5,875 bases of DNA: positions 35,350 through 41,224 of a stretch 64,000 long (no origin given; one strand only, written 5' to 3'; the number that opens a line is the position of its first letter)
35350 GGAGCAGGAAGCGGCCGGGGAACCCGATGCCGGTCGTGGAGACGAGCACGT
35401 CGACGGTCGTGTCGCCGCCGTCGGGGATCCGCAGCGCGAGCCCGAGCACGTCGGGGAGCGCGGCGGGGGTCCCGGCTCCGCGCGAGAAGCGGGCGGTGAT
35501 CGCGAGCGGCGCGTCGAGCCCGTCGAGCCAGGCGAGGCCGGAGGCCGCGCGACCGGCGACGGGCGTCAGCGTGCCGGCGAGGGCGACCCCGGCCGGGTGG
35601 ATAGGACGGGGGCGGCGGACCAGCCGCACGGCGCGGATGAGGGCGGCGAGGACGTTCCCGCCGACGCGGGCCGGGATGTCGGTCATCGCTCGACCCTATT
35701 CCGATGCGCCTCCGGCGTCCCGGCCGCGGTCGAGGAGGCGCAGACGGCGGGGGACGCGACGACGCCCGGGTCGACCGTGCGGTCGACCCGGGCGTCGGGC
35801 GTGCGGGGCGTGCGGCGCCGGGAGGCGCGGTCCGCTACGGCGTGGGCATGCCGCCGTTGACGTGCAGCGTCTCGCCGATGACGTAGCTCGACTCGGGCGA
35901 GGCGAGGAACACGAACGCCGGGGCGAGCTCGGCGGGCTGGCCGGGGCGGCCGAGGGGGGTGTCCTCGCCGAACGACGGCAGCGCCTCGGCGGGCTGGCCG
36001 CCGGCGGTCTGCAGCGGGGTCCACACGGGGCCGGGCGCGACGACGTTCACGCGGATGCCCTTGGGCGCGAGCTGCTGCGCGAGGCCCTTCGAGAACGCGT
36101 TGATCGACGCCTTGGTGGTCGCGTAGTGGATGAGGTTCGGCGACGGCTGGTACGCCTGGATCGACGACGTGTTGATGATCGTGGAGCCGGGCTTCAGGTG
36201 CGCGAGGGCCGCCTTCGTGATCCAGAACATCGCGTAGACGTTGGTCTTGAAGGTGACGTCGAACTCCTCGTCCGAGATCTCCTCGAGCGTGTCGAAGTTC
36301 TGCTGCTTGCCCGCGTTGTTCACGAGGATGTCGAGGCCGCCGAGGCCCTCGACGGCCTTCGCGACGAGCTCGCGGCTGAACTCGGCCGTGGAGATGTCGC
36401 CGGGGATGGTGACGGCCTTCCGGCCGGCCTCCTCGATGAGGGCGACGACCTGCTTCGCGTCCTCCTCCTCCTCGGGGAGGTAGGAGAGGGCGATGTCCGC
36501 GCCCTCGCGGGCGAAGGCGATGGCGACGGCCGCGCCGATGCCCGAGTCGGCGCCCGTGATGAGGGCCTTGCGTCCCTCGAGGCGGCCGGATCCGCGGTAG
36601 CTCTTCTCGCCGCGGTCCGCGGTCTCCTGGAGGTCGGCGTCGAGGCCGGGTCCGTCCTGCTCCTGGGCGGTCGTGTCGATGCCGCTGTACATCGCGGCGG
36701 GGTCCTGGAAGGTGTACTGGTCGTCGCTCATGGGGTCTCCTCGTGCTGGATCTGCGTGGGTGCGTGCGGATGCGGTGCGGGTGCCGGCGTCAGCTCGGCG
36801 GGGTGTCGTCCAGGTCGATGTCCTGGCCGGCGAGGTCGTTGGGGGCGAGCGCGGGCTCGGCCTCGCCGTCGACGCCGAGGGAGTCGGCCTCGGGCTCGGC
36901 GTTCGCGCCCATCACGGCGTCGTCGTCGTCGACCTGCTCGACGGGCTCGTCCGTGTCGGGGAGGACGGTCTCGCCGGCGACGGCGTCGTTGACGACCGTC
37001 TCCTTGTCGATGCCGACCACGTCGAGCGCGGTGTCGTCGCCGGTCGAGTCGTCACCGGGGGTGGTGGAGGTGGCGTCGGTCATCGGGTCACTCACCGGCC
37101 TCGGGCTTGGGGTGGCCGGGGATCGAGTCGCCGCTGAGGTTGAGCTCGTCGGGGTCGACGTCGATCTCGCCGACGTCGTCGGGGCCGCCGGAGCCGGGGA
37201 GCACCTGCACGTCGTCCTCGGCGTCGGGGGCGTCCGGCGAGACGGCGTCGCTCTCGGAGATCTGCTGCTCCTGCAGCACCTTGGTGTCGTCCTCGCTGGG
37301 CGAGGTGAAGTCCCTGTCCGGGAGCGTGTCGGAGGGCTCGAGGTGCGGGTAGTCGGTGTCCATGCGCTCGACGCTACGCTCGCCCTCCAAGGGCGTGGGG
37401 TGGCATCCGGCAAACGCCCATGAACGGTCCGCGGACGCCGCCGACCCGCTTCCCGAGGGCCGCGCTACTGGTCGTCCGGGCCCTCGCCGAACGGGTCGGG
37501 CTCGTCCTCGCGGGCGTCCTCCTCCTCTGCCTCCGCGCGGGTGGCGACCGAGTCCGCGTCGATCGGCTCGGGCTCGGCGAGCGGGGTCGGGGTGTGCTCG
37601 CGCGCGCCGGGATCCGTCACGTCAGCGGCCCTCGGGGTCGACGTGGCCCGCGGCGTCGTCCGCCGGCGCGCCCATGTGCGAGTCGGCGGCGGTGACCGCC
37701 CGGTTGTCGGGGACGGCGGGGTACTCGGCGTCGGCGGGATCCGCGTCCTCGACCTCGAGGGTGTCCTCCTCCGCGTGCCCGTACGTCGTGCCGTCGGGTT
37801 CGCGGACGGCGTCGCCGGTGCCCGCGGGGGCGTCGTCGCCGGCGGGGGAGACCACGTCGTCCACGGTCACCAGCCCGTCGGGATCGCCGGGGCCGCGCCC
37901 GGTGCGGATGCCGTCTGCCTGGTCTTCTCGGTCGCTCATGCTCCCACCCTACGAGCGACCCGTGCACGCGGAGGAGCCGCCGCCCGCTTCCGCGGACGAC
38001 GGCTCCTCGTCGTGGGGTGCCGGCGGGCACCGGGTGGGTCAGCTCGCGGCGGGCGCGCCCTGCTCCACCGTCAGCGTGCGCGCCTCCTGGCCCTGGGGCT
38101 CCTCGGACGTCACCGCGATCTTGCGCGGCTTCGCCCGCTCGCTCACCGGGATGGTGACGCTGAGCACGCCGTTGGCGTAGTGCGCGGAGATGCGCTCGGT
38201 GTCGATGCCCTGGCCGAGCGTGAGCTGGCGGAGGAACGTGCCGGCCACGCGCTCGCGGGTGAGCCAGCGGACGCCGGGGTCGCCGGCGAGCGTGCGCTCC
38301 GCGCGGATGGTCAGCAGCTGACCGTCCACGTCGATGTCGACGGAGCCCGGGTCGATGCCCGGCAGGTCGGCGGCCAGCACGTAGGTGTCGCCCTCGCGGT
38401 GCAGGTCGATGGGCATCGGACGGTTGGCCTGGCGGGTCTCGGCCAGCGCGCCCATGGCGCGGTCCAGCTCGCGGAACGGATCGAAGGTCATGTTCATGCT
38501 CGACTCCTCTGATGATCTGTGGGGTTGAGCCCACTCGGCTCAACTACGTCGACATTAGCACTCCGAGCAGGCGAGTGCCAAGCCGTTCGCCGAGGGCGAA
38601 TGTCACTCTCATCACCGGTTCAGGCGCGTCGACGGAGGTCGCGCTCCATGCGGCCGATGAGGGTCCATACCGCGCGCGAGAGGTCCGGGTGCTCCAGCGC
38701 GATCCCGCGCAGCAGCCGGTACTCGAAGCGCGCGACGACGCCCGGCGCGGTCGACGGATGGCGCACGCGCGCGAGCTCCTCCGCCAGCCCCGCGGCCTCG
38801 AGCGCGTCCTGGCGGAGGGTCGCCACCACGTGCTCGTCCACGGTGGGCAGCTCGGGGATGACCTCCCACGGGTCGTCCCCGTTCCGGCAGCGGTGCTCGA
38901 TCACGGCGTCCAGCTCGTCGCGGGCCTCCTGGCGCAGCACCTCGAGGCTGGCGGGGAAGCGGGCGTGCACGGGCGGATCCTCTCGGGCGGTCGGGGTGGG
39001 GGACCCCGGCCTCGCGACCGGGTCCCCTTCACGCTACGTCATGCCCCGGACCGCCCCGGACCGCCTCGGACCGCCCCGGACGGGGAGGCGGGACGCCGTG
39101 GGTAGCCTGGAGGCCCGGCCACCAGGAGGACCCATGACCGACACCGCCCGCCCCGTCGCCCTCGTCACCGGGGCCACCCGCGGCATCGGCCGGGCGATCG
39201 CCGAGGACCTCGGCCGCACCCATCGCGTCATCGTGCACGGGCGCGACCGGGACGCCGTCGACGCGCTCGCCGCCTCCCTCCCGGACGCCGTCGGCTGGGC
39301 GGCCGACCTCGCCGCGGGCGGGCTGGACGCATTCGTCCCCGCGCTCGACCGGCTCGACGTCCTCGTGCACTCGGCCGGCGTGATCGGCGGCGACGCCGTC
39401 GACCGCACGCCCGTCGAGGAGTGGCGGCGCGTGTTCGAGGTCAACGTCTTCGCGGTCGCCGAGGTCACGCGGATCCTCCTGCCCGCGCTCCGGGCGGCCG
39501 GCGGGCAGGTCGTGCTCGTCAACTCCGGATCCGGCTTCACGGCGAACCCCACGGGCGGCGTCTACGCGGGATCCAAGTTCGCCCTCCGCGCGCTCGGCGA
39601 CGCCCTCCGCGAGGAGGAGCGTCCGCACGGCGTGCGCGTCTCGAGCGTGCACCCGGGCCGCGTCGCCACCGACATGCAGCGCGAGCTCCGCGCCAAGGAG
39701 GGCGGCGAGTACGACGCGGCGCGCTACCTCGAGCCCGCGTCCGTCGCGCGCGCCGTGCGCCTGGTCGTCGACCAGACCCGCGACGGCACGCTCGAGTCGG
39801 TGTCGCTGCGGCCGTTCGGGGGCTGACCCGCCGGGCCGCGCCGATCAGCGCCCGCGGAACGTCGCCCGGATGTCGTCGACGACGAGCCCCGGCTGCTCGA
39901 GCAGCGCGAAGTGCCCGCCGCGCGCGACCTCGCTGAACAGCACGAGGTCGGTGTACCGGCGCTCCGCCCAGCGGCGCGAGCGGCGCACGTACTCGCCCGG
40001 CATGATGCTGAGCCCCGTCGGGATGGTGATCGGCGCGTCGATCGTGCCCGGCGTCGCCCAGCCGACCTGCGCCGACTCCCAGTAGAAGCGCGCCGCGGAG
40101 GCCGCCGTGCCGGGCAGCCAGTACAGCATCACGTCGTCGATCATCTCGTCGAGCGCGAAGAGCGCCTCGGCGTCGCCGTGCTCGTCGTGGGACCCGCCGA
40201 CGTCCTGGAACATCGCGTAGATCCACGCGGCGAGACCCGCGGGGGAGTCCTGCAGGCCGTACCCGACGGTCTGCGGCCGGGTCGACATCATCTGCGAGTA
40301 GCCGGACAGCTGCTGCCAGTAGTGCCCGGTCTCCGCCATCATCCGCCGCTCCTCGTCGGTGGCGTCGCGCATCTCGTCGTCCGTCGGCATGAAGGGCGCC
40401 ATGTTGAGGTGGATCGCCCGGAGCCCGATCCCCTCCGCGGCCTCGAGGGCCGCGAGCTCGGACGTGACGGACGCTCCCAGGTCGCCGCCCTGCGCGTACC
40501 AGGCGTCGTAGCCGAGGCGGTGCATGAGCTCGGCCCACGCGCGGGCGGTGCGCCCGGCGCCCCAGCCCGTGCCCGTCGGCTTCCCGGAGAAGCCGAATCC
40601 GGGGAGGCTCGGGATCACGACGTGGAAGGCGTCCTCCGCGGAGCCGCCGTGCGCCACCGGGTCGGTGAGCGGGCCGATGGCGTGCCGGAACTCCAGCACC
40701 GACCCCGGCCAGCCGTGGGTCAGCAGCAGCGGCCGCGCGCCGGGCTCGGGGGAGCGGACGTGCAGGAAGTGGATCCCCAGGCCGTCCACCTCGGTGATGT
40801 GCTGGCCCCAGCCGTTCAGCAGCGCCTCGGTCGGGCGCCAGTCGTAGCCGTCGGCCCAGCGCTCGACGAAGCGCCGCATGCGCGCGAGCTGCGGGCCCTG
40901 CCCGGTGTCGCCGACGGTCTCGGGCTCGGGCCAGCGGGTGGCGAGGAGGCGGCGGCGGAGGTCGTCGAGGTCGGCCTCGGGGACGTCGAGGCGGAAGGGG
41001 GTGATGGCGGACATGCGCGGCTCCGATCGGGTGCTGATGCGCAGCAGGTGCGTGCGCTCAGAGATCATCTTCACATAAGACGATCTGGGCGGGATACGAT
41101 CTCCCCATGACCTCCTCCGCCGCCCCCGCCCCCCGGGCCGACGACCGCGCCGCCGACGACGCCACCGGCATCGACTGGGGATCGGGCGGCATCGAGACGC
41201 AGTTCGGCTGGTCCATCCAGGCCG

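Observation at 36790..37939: Tandem operon of four small acidic intrinsically disordered proteins downstream of hsp20, with a fifth paralog at 58162-58299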

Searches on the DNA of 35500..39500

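Call 64: search_rna_families(source=window, start=35500, end=39500, threshold=evalue, max_evalue=1)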
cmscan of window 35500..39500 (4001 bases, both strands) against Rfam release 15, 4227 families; matches with E-value up to 1: 0.
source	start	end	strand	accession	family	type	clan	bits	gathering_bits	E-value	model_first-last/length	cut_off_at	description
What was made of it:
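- Tried and rejected: Rfam over 35500-39500 found nothing (call 64).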

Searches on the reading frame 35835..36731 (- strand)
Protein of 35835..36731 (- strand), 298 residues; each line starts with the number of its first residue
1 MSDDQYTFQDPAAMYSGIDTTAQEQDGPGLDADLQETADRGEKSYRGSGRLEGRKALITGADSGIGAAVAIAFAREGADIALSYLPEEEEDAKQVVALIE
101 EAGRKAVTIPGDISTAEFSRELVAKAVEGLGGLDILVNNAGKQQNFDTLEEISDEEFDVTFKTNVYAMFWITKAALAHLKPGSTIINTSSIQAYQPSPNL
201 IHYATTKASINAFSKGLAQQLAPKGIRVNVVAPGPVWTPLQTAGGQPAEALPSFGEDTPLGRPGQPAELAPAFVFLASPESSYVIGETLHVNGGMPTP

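Call 6: search_protein_families(library=pfam, proteins=[window:35835-36731:-], max_evalue=1)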
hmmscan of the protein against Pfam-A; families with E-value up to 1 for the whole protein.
window:35835-36731:- (298 aa): 7 families
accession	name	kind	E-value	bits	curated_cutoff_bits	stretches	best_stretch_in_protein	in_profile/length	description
PF13561.12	adh_short_C2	-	8.6e-63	212.5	27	1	60-295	1-235/236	Enoyl-(Acyl carrier protein) reductase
PF00106.31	adh_short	-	1.3e-50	172.1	26.6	1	55-242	2-188/195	short chain dehydrogenase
PF08659.16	KR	-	4.2e-11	43.5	22.6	1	57-234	4-176/180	KR domain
PF23441.1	SDR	-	6.4e-07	29.5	27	1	133-241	91-199/258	SDR-like rossmann domain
PF04312.18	DUF460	-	0.17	12.1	28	1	53-117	28-88/135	Protein of unknown function (DUF460)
PF12242.14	Eno-Rase_NADH_b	-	0.2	11.9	23.4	1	52-77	39-65/79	NAD(P)H binding domain of trans-2-enoyl-CoA reductase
PF02826.25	2-Hacid_dh_C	-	0.2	11.5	25.1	0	170-189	108-127/178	D-isomer specific 2-hydroxyacid dehydrogenase, NAD binding domain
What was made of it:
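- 35835..36731 (-): YdaD/GSP39-like SDR, 58 nt downstream of D with a GAGGAG Shine-Dalgarno and no -10-like box of its own. Probable last gene of the C-D transcript. Pfam adh_short_C2, 8.6e-63 (call 6).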

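Call 10: find_related_loci(query=window:35835-36731:-, collection=genome_contigs, flank=6000)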
Query window:35835-36731:- (298 aa) in genome_contigs; peptide patterns used: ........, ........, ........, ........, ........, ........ (x = any residue, [..] = any of these).
600 stretches matched a pattern (row limit reached: there are more); 555 encode a relative of the query (tblastn E <= 1e-3); the best 80 are kept; 80 distinct loci.
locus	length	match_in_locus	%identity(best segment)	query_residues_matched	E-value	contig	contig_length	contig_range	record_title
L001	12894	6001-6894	91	1-298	0e+0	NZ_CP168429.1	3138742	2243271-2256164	Clavibacter nebraskensis strain CDK015 chromosome, complete genome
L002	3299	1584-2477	89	1-298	0e+0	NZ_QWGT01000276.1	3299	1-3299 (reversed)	Clavibacter lycopersici strain CFBP 8615 CFBP8615276, whole genome shotgun sequence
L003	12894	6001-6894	86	1-298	1e-173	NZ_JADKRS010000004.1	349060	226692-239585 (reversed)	Clavibacter sp. VKM Ac-2873 n4, whole genome shotgun sequence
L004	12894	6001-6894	86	1-298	3e-173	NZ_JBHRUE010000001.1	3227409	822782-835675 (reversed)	Clavibacter michiganensis subsp. insidiosus strain ICMP 2621 tig00000001, whole genome shotgun sequence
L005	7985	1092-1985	85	1-298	5e-170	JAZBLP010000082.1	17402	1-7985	MAG: Actinomycetota bacterium isolate AB041-bin4 NODE_1554_length_17402_cov_27.272670, whole genome shotgun sequence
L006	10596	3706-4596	79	1-297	2e-159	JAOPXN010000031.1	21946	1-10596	MAG: Propionibacteriaceae bacterium isolate RYN_202 scaffold_3867402, whole genome shotgun sequence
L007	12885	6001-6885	81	4-298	5e-159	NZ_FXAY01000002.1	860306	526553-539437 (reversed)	Agreia pratensis strain VKM Ac-2510, whole genome shotgun sequence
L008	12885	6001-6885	80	4-298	2e-158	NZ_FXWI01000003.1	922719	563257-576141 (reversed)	Agreia sp. VKM Ac-1783, whole genome shotgun sequence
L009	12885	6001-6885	80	4-298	2e-157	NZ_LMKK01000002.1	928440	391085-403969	Agreia sp. Leaf210 contig_2, whole genome shotgun sequence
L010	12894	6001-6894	78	1-298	6e-157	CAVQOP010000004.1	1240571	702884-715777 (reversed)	MAG: uncultured Actinomycetota bacterium isolate MFD01275.bin.1.277 genome assembly, contig: contig_25359, whole genome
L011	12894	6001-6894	78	1-298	3e-156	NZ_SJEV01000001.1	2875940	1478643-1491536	Planctomonas psychrotolerans strain J5903 Scaffold1, whole genome shotgun sequence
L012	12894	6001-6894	78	1-298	1e-155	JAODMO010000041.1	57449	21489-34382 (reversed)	MAG: Microbacteriaceae bacterium isolate RYN_93 scaffold_953573, whole genome shotgun sequence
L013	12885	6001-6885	80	4-298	1e-154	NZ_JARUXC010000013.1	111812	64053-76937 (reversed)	Agreia sp. PsM10 NODE_13_length_111812_cov_109.153864, whole genome shotgun sequence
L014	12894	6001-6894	76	1-298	5e-154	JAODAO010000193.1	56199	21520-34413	MAG: Glaciihabitans sp. isolate RYN_72 scaffold_4184754, whole genome shotgun sequence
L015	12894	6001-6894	76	1-298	4e-154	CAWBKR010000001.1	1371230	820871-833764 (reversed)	MAG: uncultured Actinomycetota bacterium isolate MFD05747.bin.2.165 genome assembly, contig: contig_1187, whole genome s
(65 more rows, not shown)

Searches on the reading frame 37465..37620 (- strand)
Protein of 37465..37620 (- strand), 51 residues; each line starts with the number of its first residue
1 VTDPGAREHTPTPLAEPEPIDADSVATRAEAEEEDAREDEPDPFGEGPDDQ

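Call 6: search_protein_families(library=pfam, proteins=[window:37465-37620:-], max_evalue=1)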
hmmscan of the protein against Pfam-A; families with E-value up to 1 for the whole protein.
window:37465-37620:- (51 aa): 0 families

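Call 7: search_protein_families(library=ncbifam, proteins=[window:37465-37620:-], max_evalue=1)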
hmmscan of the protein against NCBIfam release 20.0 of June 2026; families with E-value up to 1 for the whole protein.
window:37465-37620:- (51 aa): 0 families

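Call 61: list_cluster_members(proteins=[window:37468-37620:-, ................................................, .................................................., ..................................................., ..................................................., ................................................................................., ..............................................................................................])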
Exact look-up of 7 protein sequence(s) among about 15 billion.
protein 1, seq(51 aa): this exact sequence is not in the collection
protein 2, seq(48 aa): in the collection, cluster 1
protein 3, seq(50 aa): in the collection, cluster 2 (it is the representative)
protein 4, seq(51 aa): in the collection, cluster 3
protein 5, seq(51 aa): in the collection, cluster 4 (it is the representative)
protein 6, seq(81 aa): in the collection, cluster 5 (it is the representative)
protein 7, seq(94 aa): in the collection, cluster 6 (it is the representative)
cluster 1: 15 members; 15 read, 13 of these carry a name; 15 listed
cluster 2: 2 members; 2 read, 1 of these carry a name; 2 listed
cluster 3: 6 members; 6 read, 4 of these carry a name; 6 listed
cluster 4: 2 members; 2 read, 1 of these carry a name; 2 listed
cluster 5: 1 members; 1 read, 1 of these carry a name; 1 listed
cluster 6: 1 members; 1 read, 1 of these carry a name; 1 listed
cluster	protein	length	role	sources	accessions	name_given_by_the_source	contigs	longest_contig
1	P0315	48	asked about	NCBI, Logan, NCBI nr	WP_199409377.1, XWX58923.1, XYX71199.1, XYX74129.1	hypothetical protein [Clavibacter nebraskensis]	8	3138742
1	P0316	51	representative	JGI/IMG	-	hypothetical protein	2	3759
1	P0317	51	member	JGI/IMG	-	hypothetical protein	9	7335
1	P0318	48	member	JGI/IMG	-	hypothetical protein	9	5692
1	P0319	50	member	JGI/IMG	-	hypothetical protein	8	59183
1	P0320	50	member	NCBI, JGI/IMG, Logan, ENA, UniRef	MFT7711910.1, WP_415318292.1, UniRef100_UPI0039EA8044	hypothetical protein ACMT9Y_13190 [Clavibacter tessellarius] | hypothetical protein n=1 Tax=Clavibacter tessellarius TaxID=31965 RepID=UPI0039EA8044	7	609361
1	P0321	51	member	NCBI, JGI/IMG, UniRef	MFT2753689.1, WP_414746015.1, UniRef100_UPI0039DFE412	hypothetical protein [Clavibacter sp. Sh2088] | hypothetical protein | hypothetical protein n=1 Tax=Clavibacter sp. Sh2088 TaxID=3397676 RepID=UPI0039DFE412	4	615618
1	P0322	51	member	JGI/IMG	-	hypothetical protein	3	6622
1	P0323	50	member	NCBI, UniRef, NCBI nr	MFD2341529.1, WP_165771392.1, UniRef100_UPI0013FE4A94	hypothetical protein ACFSM7_14465 [Clavibacter michiganensis subsp. tessellarius] | hypothetical protein n=1 Tax=Clavibacter tessellarius TaxID=31965 RepID=UPI0013FE4A94 | hypothetical protein [Clavibacter michiganensis]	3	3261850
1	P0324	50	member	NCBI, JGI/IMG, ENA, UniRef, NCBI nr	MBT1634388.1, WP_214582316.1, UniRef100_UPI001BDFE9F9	hypothetical protein [Clavibacter michiganensis] | hypothetical protein n=1 Tax=Clavibacter michiganensis TaxID=28447 RepID=UPI001BDFE9F9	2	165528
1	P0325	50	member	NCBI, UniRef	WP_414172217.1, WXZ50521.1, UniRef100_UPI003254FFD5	hypothetical protein [Clavibacter tessellarius] | hypothetical protein n=1 Tax=Clavibacter tessellarius TaxID=31965 RepID=UPI003254FFD5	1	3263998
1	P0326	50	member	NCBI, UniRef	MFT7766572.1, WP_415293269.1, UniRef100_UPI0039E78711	hypothetical protein [Clavibacter tessellarius] | hypothetical protein n=1 Tax=Clavibacter tessellarius TaxID=31965 RepID=UPI0039E78711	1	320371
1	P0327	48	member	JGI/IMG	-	hypothetical protein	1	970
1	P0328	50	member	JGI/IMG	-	-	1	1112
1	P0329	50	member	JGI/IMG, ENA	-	-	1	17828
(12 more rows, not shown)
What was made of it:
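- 37465..37620 (-): Gene B: 51-aa acidic protein, GTG start 1 nt after the A stop (translationally coupled). C-terminus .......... invariant. Orthologs annotated in other species (call 61).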

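Call 82: search_protein_families(library=padloc, proteins=[window:37465-37620:-], max_evalue=0.1)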
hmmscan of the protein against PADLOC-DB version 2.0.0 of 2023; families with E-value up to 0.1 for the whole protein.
window:37465-37620:- (51 aa): 0 families

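Call 83: search_protein_families(library=phrogs, proteins=[window:37465-37620:-], max_evalue=0.1)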
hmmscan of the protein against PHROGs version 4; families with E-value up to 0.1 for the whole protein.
window:37465-37620:- (51 aa): 0 families

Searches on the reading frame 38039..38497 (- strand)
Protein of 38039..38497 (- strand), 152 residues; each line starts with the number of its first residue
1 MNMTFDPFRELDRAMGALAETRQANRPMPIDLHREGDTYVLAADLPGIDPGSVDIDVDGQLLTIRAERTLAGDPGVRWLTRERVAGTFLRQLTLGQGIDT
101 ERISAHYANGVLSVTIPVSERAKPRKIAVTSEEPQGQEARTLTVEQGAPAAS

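Call 6: search_protein_families(library=pfam, proteins=[window:38039-38497:-], max_evalue=1)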
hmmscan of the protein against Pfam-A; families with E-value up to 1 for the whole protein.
window:38039-38497:- (152 aa): 3 families
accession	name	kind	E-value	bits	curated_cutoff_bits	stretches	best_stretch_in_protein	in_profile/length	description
PF00011.27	HSP20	-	8.3e-21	74.4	20.8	1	33-130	3-102/102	Hsp20/alpha crystallin family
PF17886.7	ArsA_HSP20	-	1.2e-06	28.5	22.5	1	36-115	1-62/63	HSP20-like domain found in ArsA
PF05455.17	GvpH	-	0.054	14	22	1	35-67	100-135/177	GvpH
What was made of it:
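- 38039..38497 (-): hsp20: upstream neighbour in this strain only, a separate heat-shock unit. Pfam HSP20, 8e-21 (call 6).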

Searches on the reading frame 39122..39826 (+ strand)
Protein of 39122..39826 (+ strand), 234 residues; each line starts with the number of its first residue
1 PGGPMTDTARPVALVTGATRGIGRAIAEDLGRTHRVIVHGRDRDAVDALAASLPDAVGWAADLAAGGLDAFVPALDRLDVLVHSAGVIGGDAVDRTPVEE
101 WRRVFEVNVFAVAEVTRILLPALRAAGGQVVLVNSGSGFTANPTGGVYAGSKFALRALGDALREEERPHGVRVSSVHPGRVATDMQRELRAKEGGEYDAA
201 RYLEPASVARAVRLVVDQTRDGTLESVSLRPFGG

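Call 67: search_protein_families(library=pfam, proteins=[window:39122-39826:+], max_evalue=0.001)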
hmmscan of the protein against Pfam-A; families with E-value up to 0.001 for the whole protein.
window:39122-39826:+ (234 aa): 4 families
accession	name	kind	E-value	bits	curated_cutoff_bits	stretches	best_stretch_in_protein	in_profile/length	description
PF00106.31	adh_short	-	5.5e-40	137.4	26.6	1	12-193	2-194/195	short chain dehydrogenase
PF13561.12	adh_short_C2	-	7.5e-25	88.3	27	1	17-193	1-188/236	Enoyl-(Acyl carrier protein) reductase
PF08659.16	KR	-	1.9e-07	31.7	22.6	1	13-179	3-176/180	KR domain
PF01370.27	Epimerase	-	0.00018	21.5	20.9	1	13-128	1-107/240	NAD dependent epimerase/dehydratase family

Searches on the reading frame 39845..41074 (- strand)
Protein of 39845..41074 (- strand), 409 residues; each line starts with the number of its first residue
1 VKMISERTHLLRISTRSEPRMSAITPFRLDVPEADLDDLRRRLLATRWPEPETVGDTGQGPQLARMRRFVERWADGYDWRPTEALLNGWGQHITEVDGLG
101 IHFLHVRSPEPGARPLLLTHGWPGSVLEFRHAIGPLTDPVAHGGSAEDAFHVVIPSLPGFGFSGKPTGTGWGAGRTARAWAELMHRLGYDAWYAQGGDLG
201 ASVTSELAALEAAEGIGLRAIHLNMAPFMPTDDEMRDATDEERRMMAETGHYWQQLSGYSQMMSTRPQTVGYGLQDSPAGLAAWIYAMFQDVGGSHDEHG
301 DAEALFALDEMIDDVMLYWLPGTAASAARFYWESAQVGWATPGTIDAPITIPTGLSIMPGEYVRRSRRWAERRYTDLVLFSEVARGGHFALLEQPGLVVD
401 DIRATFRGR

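Call 67: search_protein_families(library=pfam, proteins=[window:39845-41074:-], max_evalue=0.001)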
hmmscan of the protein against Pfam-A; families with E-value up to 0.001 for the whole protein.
window:39845-41074:- (409 aa): 2 families
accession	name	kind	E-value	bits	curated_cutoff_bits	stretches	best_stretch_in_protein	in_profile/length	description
PF06441.18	EHN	-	1.7e-34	118.7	22.8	1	24-129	1-107/107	Epoxide hydrolase N terminus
PF00561.26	Abhydrolase_1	-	4.2e-11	43.4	25.8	1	115-237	2-115/245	alpha/beta hydrolase fold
